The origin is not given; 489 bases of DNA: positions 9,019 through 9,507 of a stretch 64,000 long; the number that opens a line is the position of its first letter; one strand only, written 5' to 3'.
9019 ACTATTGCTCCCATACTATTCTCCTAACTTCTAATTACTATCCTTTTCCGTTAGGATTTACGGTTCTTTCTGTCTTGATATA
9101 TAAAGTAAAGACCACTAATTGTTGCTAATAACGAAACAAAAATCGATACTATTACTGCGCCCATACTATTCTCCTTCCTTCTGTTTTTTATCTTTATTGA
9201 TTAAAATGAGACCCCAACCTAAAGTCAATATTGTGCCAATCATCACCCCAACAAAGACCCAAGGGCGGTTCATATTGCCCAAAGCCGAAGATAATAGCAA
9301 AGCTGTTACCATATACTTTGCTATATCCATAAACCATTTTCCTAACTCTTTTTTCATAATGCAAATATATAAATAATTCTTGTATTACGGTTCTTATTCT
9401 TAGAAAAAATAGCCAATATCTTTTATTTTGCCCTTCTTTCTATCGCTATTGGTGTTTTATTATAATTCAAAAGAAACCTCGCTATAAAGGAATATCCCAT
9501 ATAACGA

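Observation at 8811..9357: Tandemly amplified operon of four paralogous small single-TM peptides (29-63 aa)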

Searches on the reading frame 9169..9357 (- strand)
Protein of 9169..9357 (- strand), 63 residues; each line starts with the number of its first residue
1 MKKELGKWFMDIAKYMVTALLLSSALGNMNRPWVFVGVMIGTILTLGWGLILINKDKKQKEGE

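Call 5: search_protein_families(library=pfam, proteins=[window:9169-9357:-], max_evalue=10)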
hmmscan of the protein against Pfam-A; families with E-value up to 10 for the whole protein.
seq(63 aa): 2 families
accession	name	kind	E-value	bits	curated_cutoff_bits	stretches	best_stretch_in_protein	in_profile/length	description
PF20482.3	DUF6722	-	3.5e-14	53.2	27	1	5-52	1-49/49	Family of unknown function (DUF6722)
PF12650.12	DUF3784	-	0.025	15.2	28.1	1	3-55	40-92/94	Domain of unknown function (DUF3784)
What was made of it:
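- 9166..9357 (-): DUF6722 family gene, 63 aa. Predicted two-helix membrane hairpin with a highly conserved N-terminus, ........(F/L).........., and a basic C-tail. Pfam PF20482, E 3.5e-14, 53.2 bits against a cut-off of 27 (call 5).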

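Call 6: search_protein_families(library=ncbifam, proteins=[window:9169-9357:-], max_evalue=10)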
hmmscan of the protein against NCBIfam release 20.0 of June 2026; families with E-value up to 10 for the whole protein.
seq(63 aa): 1 family
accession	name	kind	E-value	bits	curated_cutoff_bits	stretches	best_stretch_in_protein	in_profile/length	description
NF033233.1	twin_helix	hypoth_equivalog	0.031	14.1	49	1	34-58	3-27/58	twin transmembrane helix small protein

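Call 11: find_homologous_proteins(query=window:9169-9357:-)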
Query seq(63 aa) (63 aa): 99 proteins with E <= 0.001 among 99 candidates.
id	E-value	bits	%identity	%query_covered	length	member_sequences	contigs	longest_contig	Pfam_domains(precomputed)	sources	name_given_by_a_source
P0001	1.3e-33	131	100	100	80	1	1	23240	PF20482.5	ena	-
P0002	1.3e-33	131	100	100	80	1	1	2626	PF20482.5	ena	-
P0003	1.1e-30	122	94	86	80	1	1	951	PF20482.5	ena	-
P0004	1.6e-30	121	94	100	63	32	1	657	PF20482.5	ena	-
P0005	3.2e-30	120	90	100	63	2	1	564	PF20482.5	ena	-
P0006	1.2e-29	118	90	97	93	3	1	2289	PF20482.5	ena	-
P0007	3.4e-24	101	79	100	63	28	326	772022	PF20482.5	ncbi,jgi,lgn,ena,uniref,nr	ncbi:DUF6722 family protein [Prevotella pallens]|jgi:hypothetical protein|uniref:Uncharacterized pro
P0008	1.2e-22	96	76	100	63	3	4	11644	PF20482.5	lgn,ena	-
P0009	5.8e-22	94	76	100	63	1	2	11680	PF20482.5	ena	-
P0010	3.3e-21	92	73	100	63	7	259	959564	PF20482.5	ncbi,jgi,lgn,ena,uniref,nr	ncbi:DUF6722 family protein [Prevotella intermedia]|jgi:hypothetical protein|uniref:Uncharacterized 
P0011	8.8e-21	91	73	100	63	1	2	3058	PF20482.5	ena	-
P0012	7.3e-19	85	70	100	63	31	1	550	PF20482.5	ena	-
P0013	2.0e-17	80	62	100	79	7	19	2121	PF20482.5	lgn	-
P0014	3.8e-17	79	76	86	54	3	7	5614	PF20482.5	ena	-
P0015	8.3e-17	78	95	62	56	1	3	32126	-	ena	-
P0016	2.7e-16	76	60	100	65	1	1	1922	PF20482.5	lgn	-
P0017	3.1e-16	76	63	95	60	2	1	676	PF20482.5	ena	-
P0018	7.6e-16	75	67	86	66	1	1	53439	PF20482.5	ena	-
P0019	9.1e-16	75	100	59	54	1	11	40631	PF20482.5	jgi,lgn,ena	jgi:hypothetical protein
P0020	1.2e-15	74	63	95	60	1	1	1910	PF20482.5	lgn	-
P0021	1.5e-15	74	66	84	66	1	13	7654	PF20482.5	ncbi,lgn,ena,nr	ncbi:MAG: DUF6722 family protein [Prevotella sp.]|nr:DUF6722 family protein [Prevotella sp.]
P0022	1.8e-15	74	62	84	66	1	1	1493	PF20482.5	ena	-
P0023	2.2e-15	74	64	97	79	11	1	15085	PF20482.5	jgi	jgi:amino acid permease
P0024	2.4e-15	73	66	97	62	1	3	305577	PF20482.5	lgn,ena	-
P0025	3.6e-15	73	60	92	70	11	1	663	PF20482.5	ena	-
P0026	9.3e-15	72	64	84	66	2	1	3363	PF20482.5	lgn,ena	-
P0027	1.1e-14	71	90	63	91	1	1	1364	PF20482.5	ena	-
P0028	1.1e-14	71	63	95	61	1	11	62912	PF20482.5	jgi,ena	jgi:hypothetical protein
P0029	2.7e-14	70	61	100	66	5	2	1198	PF20482.5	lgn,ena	-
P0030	3.2e-14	70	59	97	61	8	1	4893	PF20482.5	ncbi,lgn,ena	-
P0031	4.5e-14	69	53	100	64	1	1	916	PF20482.5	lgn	-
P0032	6.6e-14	69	64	97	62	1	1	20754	PF20482.5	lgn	-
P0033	7.4e-14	69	62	97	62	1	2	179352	PF20482.5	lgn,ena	-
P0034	8.8e-14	69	62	97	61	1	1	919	PF20482.5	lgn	-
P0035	9.6e-14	68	62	97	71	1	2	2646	PF20482.5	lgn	-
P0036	9.6e-14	68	62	97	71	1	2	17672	PF20482.5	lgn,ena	-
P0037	2.1e-13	67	57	97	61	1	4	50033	PF20482.5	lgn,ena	-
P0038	2.6e-13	67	65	87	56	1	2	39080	PF20482.5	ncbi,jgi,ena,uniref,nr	ncbi:DUF6722 family protein [Prevotella pallens]|jgi:hypothetical protein|uniref:DUF6722 family prot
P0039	3.3e-13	67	61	97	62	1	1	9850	PF20482.5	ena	-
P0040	3.3e-13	67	62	97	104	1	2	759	PF20482.5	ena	-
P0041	1.1e-12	65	53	97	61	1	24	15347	PF20482.5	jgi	jgi:hypothetical protein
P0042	1.2e-12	65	56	94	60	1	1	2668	PF20482.5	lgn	-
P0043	1.4e-12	65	61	97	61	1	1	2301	PF20482.5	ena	-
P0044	1.5e-12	65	61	97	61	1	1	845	PF20482.5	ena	-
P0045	2.3e-12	64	63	83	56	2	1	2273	PF20482.5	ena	-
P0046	2.8e-12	64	56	98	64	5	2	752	PF20482.5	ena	-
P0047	3.1e-12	64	57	84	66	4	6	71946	PF20482.5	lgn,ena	-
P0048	4.3e-12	63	50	97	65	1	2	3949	PF20482.5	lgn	-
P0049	4.7e-12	63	52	97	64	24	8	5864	PF20482.5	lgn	-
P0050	6.6e-12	63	53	95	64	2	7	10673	PF20482.5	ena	-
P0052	7.7e-12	62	55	95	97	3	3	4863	PF20482.5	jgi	jgi:hypothetical protein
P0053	8.0e-12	62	56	97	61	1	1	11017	PF20482.5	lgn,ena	-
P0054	9.3e-12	62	53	97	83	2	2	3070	PF20482.5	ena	-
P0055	1.1e-11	62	52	94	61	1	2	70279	PF20482.5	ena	-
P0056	1.6e-11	61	55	97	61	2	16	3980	PF20482.5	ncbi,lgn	-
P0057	1.8e-11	61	52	97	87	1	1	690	PF20482.5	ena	-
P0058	2.1e-11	61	52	94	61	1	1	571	PF20482.5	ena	-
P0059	2.3e-11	61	53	97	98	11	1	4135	PF20482.5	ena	-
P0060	2.3e-11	61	53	97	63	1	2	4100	PF20482.5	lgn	-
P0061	2.8e-11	61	53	95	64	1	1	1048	PF20482.5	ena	-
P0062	2.8e-11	61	55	79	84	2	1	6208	PF20482.5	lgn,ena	-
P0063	3.2e-11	60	56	86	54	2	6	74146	PF20482.5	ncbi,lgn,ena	-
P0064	3.4e-11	60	51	95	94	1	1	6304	PF20482.5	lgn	-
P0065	4.6e-11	60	52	94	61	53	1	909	PF20482.5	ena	-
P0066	5.3e-11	60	52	94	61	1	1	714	PF20482.5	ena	-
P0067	6.5e-11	60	50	97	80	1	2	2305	PF20482.5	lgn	-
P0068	7.6e-11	59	52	94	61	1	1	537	PF20482.5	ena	-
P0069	7.7e-11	59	52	94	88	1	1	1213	PF20482.5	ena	-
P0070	8.5e-11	59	52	94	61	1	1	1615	PF20482.5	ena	-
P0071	9.5e-11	59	52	94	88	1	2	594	PF20482.5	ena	-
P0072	1.9e-10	58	52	94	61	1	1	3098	PF20482.5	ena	-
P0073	2.5e-10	58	51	95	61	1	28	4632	PF20482.5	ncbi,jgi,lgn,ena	-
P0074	2.5e-10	58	49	95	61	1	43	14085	PF20482.5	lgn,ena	-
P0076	6.0e-10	56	52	97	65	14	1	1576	PF20482.5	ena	-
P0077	6.3e-10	56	55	97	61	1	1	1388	PF20482.5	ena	-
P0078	6.4e-10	56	48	94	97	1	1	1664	PF20482.5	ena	-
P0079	8.0e-10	56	64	57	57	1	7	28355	PF20482.5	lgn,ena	-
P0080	8.2e-10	56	49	95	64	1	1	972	PF20482.5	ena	-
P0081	1.0e-9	56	48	97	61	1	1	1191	PF20482.5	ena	-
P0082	1.8e-9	55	54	95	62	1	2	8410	PF20482.5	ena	-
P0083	3.7e-9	54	51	94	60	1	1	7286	PF20482.5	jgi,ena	-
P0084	4.3e-9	54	51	95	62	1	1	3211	PF20482.5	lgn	-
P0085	4.4e-9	54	56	83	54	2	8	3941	PF20482.5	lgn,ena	-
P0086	6.0e-9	53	47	100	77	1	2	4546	PF20482.5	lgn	-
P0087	1.2e-8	52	49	97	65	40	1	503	PF20482.5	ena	-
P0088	1.3e-8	52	49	94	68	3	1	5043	PF20482.5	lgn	-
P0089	2.9e-8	51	49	94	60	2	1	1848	PF20482.5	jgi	jgi:hypothetical protein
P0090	4.5e-8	51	48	94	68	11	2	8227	PF20482.5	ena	-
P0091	6.4e-8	50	53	90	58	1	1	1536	PF20482.5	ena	-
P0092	7.2e-8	50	52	94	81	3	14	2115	PF20482.5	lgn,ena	-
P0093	7.4e-8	50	47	90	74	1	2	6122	PF20482.5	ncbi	ncbi:MAG: DUF6722 family protein [Bacteroidales bacterium]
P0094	1.0e-6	46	68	54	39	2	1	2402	PF20482.5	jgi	jgi:hypothetical protein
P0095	1.5e-6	46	51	86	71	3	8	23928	PF20482.5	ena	-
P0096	1.9e-6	45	57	67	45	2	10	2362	PF20482.5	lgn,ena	-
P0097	2.9e-6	45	45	92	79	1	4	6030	PF20482.5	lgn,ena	-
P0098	7.5e-5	40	44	94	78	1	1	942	PF20482.5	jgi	jgi:hypothetical protein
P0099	1.1e-4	40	47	76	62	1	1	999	PF20482.5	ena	-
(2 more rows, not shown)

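Call 13: find_encoding_contigs(protein=P0007, flank=3000, max_places=4)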
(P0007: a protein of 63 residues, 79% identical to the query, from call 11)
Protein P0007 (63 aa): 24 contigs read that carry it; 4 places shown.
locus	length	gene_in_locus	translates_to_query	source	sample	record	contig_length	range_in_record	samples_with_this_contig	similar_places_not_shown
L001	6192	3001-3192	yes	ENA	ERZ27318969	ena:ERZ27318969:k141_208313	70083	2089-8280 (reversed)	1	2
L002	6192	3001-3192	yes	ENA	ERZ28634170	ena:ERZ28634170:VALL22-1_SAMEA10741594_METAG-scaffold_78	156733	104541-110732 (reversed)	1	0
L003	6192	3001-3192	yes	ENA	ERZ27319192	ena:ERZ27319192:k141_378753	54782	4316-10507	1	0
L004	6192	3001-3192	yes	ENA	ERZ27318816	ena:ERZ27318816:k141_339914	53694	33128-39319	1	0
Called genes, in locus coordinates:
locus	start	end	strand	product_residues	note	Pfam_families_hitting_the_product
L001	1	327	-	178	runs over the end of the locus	PF02572:CobA_CobO_BtuR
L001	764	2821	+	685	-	PF02518:HATPase_c, PF13589:HATPase_c_3, PF00183:HSP90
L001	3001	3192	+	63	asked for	PF20482:DUF6722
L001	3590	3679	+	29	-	-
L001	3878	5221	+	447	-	PF03631:Virul_fac_BrkB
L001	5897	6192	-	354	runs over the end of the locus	PF03432:Relaxase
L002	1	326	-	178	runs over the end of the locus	PF02572:CobA_CobO_BtuR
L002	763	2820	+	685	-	PF02518:HATPase_c, PF13589:HATPase_c_3, PF00183:HSP90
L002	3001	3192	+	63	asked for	PF20482:DUF6722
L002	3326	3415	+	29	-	-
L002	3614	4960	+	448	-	PF03631:Virul_fac_BrkB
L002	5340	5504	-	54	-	PF00301:Rubredoxin, PF21349:RUBY_RBDX (faint)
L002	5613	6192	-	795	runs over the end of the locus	PF13620:CarboxypepD_reg, PF13715:CarbopepD_reg_2, PF07715:Plug (weak)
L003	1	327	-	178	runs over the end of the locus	PF02572:CobA_CobO_BtuR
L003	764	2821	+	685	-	PF02518:HATPase_c, PF13589:HATPase_c_3, PF00183:HSP90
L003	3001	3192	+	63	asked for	PF20482:DUF6722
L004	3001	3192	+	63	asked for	PF20482:DUF6722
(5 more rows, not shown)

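Call 14: find_encoding_contigs(protein=P0010, flank=3000, max_places=4)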
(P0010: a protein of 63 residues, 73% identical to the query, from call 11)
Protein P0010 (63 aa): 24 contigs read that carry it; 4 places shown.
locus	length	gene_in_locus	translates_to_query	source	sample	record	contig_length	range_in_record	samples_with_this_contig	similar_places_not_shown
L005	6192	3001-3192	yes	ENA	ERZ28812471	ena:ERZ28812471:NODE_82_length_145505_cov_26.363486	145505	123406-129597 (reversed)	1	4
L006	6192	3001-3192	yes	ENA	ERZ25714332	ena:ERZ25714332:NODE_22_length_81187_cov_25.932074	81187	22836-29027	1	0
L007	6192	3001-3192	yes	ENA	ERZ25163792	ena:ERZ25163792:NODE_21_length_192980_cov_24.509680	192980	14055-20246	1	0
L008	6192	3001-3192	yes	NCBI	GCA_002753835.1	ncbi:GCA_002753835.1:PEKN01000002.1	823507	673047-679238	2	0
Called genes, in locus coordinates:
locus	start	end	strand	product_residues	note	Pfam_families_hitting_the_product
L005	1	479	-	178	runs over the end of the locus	PF02572:CobA_CobO_BtuR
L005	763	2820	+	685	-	PF13589:HATPase_c_3, PF02518:HATPase_c, PF00183:HSP90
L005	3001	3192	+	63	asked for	PF20482:DUF6722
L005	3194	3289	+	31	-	-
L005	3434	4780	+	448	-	PF03631:Virul_fac_BrkB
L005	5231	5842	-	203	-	PF16584:LolA_2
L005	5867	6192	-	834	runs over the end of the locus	PF13491:FtsK_4TM, PF17854:FtsK_alpha, PF01580:FtsK_SpoIIIE, PF09397:FtsK_gamma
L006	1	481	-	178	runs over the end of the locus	PF02572:CobA_CobO_BtuR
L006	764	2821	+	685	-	PF13589:HATPase_c_3, PF02518:HATPase_c, PF00183:HSP90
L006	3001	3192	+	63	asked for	PF20482:DUF6722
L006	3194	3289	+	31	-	-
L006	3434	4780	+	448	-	PF03631:Virul_fac_BrkB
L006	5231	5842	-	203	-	PF16584:LolA_2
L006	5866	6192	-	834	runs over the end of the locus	PF13491:FtsK_4TM, PF17854:FtsK_alpha, PF01580:FtsK_SpoIIIE, PF09397:FtsK_gamma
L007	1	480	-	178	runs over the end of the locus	PF02572:CobA_CobO_BtuR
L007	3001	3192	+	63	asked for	PF20482:DUF6722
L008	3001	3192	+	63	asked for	PF20482:DUF6722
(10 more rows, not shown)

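Call 17: find_related_loci(query=A3, collection=genome_contigs, flank=3000)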
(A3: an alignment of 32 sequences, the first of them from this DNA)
Query A3 (63 aa) in genome_contigs; peptide patterns used: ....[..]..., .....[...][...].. (x = any residue, [..] = any of these).
206 stretches matched a pattern; 191 encode a relative of the query (tblastn E <= 1e-3); the best 80 are kept; 80 distinct loci.
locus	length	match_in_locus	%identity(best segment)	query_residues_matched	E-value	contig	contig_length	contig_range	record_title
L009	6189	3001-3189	79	1-63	2e-29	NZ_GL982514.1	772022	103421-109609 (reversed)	Prevotella pallens ATCC 700821 SCAFFOLD2, whole genome shotgun sequence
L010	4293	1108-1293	58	2-63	3e-21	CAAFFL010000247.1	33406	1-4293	MAG TPA_asm: uncultured Prevotella sp., isolate HGM04890, WGS project CAAFFL010000000 data, contig: SRS1170749_2_k141_22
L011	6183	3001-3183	61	1-61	3e-20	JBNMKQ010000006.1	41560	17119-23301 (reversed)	MAG: Alloprevotella sp. isolate CM_BacAll1492.39 k141_33809_length_41560_cov_19.2768, whole genome shotgun sequence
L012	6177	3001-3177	63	1-59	8e-20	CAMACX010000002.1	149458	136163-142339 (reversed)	MAG: uncultured Mediterranea sp. isolate SRR5976186_bin.49_metaWRAP_v1.3_MAG genome assembly, contig: ERZ8810629.4, whol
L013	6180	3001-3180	64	1-61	1e-19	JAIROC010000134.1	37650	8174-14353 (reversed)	MAG: Bacteroidales bacterium isolate Cd354_bin6 k119_2211760, whole genome shotgun sequence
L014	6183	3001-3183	57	1-61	2e-19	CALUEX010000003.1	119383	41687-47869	MAG: uncultured Prevotella sp. isolate BRZ_SN__bin93 genome assembly, contig: BRZ_SN__NODE_145_length_119383_cov_38.9431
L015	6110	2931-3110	59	1-61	4e-19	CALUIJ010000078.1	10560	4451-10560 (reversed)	MAG: uncultured Prevotella sp. isolate E22__bin320 genome assembly, contig: E22__k127_5437164, whole genome shotgun sequ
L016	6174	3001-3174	59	1-58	9e-19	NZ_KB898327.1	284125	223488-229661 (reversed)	Prevotella veroralis DSM 19559 = JCM 6290 strain DSM 19559 D464DRAFT_scaffold00003.3, whole genome shotgun sequence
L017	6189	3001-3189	60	1-61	1e-18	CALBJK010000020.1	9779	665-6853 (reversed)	MAG TPA_asm: uncultured Prevotella sp. isolate SRR1747019_bin.12_CONCOCT_v1.1_MAG genome assembly, contig: ERZ808241.200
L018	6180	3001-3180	63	1-59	2e-18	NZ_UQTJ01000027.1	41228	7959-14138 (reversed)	Uncultured Bacteroides sp. isolate UMGS630, whole genome shotgun sequence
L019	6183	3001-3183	48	1-61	3e-18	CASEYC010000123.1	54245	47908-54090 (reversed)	uncultured Bacteroides sp. isolate SI.A54.metabat-bins.194 genome assembly, contig: SI.A54.metabat-bins.194.fa_k141_3697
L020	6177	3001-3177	63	1-59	3e-17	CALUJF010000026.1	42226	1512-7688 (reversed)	MAG: uncultured Phocaeicola sp. isolate BRZ_FN__bin33 genome assembly, contig: BRZ_FN__NODE_1013_length_42226_cov_21.835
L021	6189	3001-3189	51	1-63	3e-17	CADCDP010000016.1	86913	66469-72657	MAG: uncultured Bacteroidales bacterium isolate RUG14560 genome assembly, contig: RUG14560_asm_16, whole genome shotgun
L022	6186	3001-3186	60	1-63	8e-17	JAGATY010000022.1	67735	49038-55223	MAG: Bacteroides sp. isolate RGIG8771 Water_deer_Colon.Co__c314598, whole genome shotgun sequence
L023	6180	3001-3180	52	1-61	1e-16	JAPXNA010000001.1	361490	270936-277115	MAG: Fermentimonas sp. isolate binned_ad_5.74 NODE_12_length_361490_cov_8.470344, whole genome shotgun sequence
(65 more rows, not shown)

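Call 22: search_protein_families(library=phrogs, proteins=[window:9169-9357:-], max_evalue=1)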
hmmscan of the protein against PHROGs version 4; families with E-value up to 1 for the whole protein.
seq(63 aa): 0 families

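Call 23: search_protein_families(library=padloc, proteins=[window:9169-9357:-], max_evalue=1)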
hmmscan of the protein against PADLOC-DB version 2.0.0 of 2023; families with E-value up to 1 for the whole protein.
seq(63 aa): 0 families

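Call 35: search_protein_families(library=pfam, alignment_id=A5, max_evalue=0.00001)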
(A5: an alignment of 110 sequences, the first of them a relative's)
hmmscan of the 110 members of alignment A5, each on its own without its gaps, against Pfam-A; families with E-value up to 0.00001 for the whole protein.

A. member 1, L009:763-1962:+ (400 aa): 3 families
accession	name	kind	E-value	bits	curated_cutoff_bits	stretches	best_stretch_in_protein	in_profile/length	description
PF00183.23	HSP90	-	1.4e-39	136.9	24.4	1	215-380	75-245/518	Hsp90 protein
PF13589.12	HATPase_c_3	-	2.1e-11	44.4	25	1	29-146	7-103/137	Histidine kinase-, DNA gyrase B-, and HSP90-like ATPase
PF02518.31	HATPase_c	-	2.4e-09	38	26.4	1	29-172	10-107/111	Histidine kinase-, DNA gyrase B-, and HSP90-like ATPase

B. families by the number of members that match (of 110 scanned): 101 families (the first 25 are shown)
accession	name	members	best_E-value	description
PF10609.15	ParA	4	2.2e-89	NUBPL iron-transfer P-loop NTPase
PF13614.12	AAA_31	4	2.5e-69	AAA domain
PF01656.29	CbiA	4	5.5e-32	CobQ/CobB/MinD/ParA nucleotide binding domain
PF09140.17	MipZ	4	1.2e-11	ATPase MipZ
PF02374.21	ArsA_ATPase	4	8.9e-11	Anion-transporting ATPase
PF00142.24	Fer4_NifH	4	1.2e-09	4Fe-4S iron sulfur cluster binding proteins, NifH/frxC family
PF01975.23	SurE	3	2.3e-59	Survival protein SurE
PF02321.23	OEP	3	1.2e-30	Outer membrane efflux protein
PF06564.18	CBP_BcsQ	3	3.3e-11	Cellulose biosynthesis protein BcsQ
PF04011.17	LemA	2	1.1e-61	LemA family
PF02518.31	HATPase_c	2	6.1e-24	Histidine kinase-, DNA gyrase B-, and HSP90-like ATPase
PF12833.13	HTH_18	2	3.2e-23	Helix-turn-helix domain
PF13102.12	Phage_int_SAM_5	2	3.2e-22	Phage integrase SAM-like domain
PF18291.6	HU-HIG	2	9.4e-19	HU domain fused to wHTH, Ig, or Glycine-rich motif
PF01381.28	HTH_3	2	7.1e-18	Helix-turn-helix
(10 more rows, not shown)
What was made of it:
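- Most loci lie among ordinary chromosomal genes: htpG, Mrp/ParA-like, surE and others (call 35).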

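Call 40: search_solved_structures(query=A3, max_evalue=10)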
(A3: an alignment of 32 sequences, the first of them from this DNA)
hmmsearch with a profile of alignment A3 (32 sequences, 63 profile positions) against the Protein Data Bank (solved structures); distinct sequences matched with E-value up to 10: 7.
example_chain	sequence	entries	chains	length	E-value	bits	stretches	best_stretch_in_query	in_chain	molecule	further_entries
2yxr_A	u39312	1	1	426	0.81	13.4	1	11-52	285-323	Preprotein translocase subunit secY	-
3dkn_A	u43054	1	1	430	0.82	13.4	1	11-52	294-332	Preprotein translocase subunit secY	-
2yxq_A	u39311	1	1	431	0.82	13.4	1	11-52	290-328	Preprotein translocase subunit secY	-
3bo0_A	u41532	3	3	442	0.85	13.3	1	11-52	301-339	PREPROTEIN TRANSLOCASE SecY SUBUNIT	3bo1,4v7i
1rh5_A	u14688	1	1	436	0.91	13.2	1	11-52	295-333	Preprotein translocase secY subunit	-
1rhz_A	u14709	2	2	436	0.91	13.2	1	11-52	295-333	Preprotein translocase secY subunit | Protein translocase subunit SecY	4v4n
9l7l_A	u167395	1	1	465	9.4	10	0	21-54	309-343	HvAACT1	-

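Call 45: find_encoding_contigs(protein=window:9169-9357:-, flank=2500, max_places=10)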
Protein seq(63 aa) (63 aa): 24 contigs read that carry it; 10 places shown.
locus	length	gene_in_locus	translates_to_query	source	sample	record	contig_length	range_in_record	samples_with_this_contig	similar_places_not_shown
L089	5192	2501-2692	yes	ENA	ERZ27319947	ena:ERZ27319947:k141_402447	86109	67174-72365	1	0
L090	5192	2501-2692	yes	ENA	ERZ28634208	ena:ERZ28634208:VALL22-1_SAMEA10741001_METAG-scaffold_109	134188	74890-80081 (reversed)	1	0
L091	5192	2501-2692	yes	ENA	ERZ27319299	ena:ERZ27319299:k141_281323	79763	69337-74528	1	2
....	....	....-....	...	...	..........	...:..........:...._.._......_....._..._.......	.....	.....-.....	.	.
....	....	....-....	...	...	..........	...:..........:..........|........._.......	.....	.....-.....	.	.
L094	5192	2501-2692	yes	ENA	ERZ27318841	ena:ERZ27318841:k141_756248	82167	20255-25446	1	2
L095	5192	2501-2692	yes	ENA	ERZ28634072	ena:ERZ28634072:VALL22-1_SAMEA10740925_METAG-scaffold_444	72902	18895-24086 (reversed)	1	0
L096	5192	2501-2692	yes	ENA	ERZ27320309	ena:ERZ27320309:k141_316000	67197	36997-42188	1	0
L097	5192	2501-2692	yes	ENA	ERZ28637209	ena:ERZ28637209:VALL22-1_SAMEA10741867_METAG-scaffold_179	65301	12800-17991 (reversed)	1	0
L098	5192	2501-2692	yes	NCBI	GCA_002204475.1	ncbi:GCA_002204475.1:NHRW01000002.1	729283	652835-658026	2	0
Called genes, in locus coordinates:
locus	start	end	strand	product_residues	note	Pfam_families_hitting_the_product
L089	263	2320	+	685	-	PF02518:HATPase_c, PF13589:HATPase_c_3, PF00183:HSP90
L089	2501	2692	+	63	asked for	PF20482:DUF6722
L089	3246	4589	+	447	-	PF03631:Virul_fac_BrkB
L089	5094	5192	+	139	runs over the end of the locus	-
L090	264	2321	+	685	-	PF02518:HATPase_c, PF13589:HATPase_c_3, PF00183:HSP90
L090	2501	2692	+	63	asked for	PF20482:DUF6722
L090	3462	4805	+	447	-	PF03631:Virul_fac_BrkB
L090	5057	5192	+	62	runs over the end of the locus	-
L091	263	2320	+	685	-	PF02518:HATPase_c, PF13589:HATPase_c_3, PF00183:HSP90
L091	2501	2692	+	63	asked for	PF20482:DUF6722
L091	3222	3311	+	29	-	-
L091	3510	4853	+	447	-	PF03631:Virul_fac_BrkB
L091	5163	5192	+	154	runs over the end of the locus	-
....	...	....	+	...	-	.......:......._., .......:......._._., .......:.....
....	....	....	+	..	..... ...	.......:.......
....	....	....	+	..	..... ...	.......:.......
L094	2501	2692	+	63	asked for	PF20482:DUF6722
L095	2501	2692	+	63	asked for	PF20482:DUF6722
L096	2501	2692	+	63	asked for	PF20482:DUF6722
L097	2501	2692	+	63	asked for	PF20482:DUF6722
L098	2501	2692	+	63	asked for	PF20482:DUF6722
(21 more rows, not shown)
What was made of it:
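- The locus has been stable and syntenic across three Prevotella species (calls 13, 14, 45). The ORFs are under 36 codons and are often skipped by gene callers (calls 13, 45).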
